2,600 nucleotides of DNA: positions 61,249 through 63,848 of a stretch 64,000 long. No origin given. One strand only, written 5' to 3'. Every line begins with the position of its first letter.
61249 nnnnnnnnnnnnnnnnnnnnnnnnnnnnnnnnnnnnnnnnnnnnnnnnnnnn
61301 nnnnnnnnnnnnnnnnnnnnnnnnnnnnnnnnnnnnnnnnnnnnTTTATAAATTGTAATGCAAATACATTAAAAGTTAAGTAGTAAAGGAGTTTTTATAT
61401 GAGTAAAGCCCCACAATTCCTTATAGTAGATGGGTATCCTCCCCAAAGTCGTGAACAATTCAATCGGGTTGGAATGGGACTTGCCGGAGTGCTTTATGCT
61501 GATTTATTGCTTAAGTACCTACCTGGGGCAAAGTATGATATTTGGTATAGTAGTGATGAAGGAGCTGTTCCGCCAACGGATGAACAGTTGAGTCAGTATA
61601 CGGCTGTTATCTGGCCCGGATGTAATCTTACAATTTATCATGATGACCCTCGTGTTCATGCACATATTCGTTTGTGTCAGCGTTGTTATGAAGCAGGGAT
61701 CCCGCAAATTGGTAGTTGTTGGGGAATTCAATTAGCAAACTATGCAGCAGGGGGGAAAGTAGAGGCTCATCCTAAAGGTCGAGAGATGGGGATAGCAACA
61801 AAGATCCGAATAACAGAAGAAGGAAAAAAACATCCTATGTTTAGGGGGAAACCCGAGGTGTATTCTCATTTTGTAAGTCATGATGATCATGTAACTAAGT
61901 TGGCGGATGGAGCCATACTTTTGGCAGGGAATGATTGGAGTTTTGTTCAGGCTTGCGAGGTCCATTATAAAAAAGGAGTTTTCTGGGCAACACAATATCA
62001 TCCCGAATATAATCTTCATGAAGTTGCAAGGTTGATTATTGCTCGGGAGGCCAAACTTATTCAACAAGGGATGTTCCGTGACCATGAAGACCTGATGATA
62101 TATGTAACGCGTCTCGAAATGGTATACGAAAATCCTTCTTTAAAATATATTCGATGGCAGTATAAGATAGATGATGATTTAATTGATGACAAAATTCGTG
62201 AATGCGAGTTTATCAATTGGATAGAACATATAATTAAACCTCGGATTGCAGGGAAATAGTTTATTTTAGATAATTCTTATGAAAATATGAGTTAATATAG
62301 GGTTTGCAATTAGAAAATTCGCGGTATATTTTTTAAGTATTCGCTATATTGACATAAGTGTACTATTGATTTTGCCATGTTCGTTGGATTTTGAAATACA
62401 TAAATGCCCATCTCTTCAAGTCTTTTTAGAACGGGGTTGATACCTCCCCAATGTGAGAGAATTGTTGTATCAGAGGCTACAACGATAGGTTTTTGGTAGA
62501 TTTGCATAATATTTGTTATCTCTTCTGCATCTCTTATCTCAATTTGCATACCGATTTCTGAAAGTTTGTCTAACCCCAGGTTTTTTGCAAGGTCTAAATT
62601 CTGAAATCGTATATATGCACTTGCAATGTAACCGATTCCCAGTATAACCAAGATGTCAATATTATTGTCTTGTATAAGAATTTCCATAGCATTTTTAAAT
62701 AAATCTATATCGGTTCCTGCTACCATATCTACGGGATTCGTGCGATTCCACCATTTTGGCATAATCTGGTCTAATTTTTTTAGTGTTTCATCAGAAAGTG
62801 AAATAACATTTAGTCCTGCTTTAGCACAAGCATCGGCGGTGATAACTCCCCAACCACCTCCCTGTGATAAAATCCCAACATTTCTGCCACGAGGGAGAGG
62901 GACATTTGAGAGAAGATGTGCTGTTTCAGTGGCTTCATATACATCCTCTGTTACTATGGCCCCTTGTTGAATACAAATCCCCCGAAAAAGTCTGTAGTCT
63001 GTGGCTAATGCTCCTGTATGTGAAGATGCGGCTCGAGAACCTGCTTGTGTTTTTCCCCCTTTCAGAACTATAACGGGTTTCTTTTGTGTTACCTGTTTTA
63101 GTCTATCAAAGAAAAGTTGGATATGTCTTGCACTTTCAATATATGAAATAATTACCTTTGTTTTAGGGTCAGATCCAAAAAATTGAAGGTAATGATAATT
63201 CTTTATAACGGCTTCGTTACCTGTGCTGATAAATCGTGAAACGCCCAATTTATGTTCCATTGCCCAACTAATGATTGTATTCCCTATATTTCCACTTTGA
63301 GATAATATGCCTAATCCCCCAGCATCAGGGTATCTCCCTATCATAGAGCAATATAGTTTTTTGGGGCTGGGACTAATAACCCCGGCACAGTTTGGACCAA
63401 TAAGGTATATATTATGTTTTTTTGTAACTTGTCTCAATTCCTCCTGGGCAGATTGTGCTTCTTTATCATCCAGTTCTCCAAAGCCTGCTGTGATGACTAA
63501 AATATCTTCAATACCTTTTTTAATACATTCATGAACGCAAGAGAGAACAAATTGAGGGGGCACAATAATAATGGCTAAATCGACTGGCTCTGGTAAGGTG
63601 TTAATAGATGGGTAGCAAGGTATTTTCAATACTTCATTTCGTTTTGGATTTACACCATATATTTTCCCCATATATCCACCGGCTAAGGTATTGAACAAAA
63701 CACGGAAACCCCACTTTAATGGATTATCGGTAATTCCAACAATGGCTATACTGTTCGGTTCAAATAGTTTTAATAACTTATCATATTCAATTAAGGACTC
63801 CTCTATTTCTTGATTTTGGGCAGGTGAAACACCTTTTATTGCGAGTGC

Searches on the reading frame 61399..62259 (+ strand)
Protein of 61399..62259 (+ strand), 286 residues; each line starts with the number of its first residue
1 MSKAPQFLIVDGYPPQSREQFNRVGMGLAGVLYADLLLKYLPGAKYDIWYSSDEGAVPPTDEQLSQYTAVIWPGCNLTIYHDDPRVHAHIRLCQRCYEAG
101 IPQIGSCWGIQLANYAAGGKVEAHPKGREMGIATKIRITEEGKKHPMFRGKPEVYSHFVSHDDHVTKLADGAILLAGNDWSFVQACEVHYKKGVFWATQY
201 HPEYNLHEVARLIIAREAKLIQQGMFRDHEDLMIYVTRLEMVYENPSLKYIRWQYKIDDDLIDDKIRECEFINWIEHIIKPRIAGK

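Call 7: search_protein_families(library=pfam, proteins=[window:61399-62259:+], max_evalue=1)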
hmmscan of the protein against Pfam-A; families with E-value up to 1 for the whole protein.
window:61399-62259:+ (286 aa): 3 families
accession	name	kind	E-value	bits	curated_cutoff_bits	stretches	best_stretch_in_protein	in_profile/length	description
PF00117.34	GATase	-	4.5e-15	56.2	22.8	1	83-211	54-180/190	Glutamine amidotransferase class-I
PF07722.19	Peptidase_C26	-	3.6e-10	40.4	20.5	1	81-203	86-219/219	Peptidase C26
PF23425.1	DUF7113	-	0.23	11.8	27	1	127-174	6-53/107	Family of unknown function (DUF7113)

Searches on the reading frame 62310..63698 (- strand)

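Call 63: search_protein_families(library=pfam, proteins=[window:62310-63698:-], max_evalue=0.001)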
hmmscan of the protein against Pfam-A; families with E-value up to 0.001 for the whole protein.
window:62310-63698:- (462 aa): 4 families
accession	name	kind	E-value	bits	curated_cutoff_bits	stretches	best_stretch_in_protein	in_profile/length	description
PF13607.11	Succ_CoA_lig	-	3.1e-43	147.3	27.4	1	126-263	1-138/138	Succinyl-CoA ligase like flavodoxin domain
PF13380.12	CoA_binding_2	-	9.9e-16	58.7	22.8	1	11-108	27-114/116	CoA binding domain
PF02629.25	CoA_binding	-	5.1e-12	46.8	22.3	1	12-72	33-97/97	CoA binding domain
PF19045.5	Ligase_CoA_2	-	1.2e-06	29.1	23.7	1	276-353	3-80/162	Ligase-CoA domain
